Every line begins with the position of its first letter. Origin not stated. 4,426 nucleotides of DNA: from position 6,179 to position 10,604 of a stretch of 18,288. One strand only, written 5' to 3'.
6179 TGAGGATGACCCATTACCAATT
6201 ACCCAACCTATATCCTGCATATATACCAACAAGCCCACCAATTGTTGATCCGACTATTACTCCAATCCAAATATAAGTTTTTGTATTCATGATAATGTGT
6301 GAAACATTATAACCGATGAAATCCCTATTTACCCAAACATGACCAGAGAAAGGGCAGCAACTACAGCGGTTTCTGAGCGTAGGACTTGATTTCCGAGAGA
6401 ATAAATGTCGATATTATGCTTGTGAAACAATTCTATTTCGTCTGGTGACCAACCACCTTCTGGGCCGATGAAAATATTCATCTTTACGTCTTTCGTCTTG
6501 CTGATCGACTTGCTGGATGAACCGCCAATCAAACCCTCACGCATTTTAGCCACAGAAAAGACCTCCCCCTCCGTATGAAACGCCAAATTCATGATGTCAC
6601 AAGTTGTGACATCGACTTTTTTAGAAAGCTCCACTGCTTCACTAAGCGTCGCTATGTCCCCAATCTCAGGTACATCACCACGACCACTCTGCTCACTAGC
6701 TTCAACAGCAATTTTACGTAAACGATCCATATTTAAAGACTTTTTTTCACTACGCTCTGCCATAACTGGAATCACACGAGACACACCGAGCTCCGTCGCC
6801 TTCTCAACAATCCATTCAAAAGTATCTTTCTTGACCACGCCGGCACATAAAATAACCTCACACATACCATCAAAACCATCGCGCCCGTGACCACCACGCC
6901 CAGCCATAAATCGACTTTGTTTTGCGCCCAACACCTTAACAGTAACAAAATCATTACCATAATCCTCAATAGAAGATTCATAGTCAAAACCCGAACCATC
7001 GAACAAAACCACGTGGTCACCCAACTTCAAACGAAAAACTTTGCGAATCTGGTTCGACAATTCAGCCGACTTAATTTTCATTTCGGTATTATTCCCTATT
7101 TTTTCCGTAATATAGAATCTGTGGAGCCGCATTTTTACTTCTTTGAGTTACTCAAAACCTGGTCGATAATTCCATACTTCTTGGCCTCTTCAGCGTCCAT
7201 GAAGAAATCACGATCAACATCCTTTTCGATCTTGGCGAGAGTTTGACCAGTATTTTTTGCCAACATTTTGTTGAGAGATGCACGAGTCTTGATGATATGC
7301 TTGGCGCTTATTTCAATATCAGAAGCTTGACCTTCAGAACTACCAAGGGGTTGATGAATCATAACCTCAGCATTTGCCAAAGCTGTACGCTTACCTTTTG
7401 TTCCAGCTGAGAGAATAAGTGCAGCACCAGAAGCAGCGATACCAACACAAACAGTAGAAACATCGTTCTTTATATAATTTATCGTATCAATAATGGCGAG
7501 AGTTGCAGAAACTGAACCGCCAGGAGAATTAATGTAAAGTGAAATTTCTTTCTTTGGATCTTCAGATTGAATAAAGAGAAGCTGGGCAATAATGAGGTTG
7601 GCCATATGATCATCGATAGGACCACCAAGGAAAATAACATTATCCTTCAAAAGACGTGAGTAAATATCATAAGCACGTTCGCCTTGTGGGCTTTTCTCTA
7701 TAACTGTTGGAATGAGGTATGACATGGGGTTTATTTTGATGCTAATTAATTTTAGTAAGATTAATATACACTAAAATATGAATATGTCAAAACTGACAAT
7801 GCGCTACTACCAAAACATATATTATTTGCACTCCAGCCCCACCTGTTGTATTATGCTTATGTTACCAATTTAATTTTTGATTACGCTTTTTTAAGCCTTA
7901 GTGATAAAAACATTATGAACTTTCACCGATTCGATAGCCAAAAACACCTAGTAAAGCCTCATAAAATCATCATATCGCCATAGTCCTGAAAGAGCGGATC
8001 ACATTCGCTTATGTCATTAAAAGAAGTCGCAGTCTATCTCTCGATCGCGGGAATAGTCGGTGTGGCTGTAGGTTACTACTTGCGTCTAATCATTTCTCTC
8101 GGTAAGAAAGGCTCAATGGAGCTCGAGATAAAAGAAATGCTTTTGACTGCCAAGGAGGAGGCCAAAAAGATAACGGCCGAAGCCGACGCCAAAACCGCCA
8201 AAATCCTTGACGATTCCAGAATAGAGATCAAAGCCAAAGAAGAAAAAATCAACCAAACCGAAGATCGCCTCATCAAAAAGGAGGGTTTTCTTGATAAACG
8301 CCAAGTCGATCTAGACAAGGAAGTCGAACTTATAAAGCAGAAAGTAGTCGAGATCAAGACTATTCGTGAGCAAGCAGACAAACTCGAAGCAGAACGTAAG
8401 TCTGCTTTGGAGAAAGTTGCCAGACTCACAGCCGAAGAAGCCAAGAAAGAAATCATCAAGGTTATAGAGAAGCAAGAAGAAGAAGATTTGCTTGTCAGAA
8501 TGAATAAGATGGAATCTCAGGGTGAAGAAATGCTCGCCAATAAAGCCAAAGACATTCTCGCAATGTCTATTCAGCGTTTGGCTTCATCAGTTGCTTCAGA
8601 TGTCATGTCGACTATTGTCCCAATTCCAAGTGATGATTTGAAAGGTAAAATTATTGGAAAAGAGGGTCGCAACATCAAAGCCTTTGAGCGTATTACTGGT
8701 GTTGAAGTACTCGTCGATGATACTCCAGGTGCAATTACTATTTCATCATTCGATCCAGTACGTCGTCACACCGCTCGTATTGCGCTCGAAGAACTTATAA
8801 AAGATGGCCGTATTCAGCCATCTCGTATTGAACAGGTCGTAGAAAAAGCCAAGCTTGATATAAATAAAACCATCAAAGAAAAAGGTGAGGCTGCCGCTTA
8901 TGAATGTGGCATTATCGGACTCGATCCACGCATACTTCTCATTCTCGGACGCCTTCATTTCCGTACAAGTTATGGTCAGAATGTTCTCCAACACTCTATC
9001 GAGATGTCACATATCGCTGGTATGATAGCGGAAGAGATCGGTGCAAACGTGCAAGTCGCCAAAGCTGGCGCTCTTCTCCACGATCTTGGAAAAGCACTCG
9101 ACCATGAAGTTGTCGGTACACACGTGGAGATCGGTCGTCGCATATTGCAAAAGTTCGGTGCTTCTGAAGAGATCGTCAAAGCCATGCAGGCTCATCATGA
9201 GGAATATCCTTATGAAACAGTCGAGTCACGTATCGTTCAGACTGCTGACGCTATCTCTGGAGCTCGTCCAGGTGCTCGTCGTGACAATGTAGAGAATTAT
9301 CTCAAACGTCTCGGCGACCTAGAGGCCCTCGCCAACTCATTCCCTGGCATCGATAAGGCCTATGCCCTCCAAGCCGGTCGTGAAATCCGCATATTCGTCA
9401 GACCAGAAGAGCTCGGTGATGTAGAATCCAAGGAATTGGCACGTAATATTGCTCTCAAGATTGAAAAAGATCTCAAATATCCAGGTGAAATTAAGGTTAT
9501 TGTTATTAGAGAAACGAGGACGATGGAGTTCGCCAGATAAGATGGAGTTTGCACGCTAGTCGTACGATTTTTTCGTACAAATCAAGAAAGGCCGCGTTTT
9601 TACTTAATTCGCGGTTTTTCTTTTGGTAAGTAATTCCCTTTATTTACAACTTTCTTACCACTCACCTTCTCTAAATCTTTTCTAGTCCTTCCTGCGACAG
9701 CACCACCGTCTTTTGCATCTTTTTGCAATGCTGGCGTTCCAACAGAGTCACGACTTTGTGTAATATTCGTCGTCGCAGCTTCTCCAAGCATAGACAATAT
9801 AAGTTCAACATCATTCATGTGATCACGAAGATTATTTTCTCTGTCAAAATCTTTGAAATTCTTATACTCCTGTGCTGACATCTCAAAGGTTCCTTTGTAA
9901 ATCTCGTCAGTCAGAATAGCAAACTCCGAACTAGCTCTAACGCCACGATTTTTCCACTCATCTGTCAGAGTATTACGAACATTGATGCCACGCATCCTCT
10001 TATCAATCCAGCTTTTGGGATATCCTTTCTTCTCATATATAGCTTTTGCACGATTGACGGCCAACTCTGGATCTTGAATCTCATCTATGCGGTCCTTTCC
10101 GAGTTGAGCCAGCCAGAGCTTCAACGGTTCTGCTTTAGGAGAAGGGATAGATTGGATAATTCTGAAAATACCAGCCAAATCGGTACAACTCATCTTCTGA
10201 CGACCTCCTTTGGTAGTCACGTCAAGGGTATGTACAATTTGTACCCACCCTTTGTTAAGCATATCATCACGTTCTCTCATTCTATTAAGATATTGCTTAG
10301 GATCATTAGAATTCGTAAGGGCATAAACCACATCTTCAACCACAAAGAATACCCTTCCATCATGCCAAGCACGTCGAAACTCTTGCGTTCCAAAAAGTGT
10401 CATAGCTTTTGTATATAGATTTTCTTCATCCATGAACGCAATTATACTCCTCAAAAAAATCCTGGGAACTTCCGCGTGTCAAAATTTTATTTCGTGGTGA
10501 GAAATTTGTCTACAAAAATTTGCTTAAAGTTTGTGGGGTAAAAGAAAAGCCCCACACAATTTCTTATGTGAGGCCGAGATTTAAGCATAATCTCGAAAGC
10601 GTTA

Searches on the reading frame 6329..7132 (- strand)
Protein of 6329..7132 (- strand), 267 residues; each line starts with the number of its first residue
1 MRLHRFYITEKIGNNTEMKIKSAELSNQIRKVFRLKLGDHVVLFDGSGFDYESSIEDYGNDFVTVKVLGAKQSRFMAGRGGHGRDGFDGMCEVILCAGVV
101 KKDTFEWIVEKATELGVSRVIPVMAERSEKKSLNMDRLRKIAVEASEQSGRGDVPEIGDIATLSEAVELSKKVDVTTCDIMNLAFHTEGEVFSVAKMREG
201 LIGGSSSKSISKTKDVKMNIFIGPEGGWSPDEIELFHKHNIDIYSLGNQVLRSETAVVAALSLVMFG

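Call 10: search_protein_families(library=pfam, max_evalue=0.1, proteins=[window:6329-7132:-])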
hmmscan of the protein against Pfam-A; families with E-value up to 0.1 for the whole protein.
window:6329-7132:- (267 aa): 2 families
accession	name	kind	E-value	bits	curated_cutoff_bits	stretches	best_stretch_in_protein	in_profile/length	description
PF04452.19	Methyltrans_RNA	-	4.9e-42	143.8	23.9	1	91-264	5-164/165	RNA methyltransferase domain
PF20260.4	PUA_4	-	1e-06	29.2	23.9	1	29-68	9-48/48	RNA methyltransferase PUA domain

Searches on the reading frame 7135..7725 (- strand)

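Call 10: search_protein_families(library=pfam, max_evalue=0.1, proteins=[window:7135-7725:-])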
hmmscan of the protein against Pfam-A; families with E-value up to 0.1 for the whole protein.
window:7135-7725:- (196 aa): 1 family
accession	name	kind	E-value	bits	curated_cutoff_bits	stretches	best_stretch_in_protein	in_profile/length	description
PF00574.28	CLP_protease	-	9.7e-80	267.2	20.2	1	14-193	2-181/182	Clp protease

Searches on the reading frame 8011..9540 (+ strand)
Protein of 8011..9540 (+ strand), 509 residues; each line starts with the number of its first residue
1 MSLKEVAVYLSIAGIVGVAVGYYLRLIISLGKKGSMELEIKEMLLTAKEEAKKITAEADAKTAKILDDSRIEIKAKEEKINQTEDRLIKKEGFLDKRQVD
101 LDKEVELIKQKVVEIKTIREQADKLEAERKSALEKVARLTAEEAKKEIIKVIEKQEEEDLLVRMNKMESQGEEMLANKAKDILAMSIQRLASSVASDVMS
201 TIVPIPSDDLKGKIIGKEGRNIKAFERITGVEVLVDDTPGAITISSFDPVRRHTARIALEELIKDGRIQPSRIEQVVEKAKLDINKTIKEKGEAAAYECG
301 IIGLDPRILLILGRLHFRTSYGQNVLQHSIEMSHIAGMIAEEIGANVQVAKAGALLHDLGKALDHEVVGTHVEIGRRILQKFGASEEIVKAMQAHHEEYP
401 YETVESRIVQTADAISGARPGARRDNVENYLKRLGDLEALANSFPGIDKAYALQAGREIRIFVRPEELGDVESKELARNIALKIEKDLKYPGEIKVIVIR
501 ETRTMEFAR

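Call 10: search_protein_families(library=pfam, max_evalue=0.1, proteins=[window:8011-9540:+])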
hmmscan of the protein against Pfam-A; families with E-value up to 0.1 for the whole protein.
window:8011-9540:+ (509 aa): 6 families
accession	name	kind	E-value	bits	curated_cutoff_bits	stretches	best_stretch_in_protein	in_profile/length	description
PF12072.13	RNase_Y_N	-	4.5e-20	72.4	32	1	8-192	4-199/201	RNase Y N-terminal region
PF01966.28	HD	-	2e-18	67.2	22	1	325-416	1-114/116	HD domain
PF00013.35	KH_1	-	3.4e-07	30.4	21.5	1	202-260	3-65/66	KH domain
PF08668.18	HDOD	-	3.4e-05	23.9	22.9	1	324-362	94-133/196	HDOD domain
PF22675.2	KH-I_KHDC4-BBP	-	0.083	13.2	30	0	207-235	4-32/76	KHDC4/BBP-like, KH-domain type I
PF13083.13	KH_KhpA-B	-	0.096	13.1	32.1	1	211-226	40-55/73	KhpA/KhpB, KH domain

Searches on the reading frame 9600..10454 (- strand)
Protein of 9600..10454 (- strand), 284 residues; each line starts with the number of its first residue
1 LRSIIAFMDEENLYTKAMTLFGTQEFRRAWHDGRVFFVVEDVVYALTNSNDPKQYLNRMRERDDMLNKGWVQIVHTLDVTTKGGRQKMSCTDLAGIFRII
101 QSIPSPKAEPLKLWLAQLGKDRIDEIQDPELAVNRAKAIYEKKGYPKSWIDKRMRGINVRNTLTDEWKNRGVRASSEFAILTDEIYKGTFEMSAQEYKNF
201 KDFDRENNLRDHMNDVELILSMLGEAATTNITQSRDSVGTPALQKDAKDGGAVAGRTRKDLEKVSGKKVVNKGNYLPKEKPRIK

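Call 10: search_protein_families(library=pfam, max_evalue=0.1, proteins=[window:9600-10454:-])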
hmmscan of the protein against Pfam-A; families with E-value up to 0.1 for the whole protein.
window:9600-10454:- (284 aa): 1 family
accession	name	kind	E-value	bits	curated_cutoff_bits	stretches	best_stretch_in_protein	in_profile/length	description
PF02498.22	Bro-N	-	1.2e-10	42.3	25.6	1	25-117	1-92/96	BRO family, N-terminal domain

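Call 11: search_protein_families(library=phrogs, max_evalue=0.1, proteins=[window:9600-10454:-])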
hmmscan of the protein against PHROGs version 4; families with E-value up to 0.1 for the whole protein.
window:9600-10454:- (284 aa): 13 families
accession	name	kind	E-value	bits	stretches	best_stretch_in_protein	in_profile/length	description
phrog_15286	-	unknown function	1.7e-74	251.3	1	18-274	7-265/274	-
phrog_28094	-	unknown function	8.3e-10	39.8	1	218-274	1-57/66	-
phrog_2899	-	transcription regulation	2.5e-06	28.3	1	27-117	19-99/263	anti-repressor Ant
phrog_2011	-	transcription regulation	5.3e-06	27.3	1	21-116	9-103/275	anti-repressor Ant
phrog_8036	-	unknown function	5.2e-05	23.7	1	160-251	152-243/290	-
phrog_2657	-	transcription regulation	0.00011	22.6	1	141-233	115-208/243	transcriptional regulator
phrog_245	-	transcription regulation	0.00023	21.8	1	21-100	46-114/319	anti-repressor Ant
phrog_2593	-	transcription regulation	0.00031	21.6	1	30-114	36-118/255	anti-repressor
phrog_5060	-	transcription regulation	0.0012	19.9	1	21-123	12-113/224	anti-repressor Ant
phrog_7940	-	unknown function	0.0012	19.5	1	32-117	20-95/252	-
phrog_130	-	transcription regulation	0.0047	17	1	21-115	163-250/480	anti-repressor Ant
phrog_25722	-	unknown function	0.005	17.7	1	27-113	16-92/150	-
phrog_9976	-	transcription regulation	0.035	14.9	1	20-123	5-98/188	anti-repressor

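Call 12: search_protein_families(library=padloc, max_evalue=0.1, proteins=[window:9600-10454:-])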
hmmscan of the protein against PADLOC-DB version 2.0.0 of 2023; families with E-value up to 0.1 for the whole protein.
window:9600-10454:- (284 aa): 3 families
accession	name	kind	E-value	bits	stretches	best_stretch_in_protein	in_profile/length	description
PDLC04920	PDC-S13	-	8.8e-100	331.7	1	15-280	4-271/286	-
PDLC04919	PDC-S13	-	2.2e-08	31.7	1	159-252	143-236/281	-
PDLC04717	PDC-M59A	-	0.00097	16.8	1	174-231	181-239/338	-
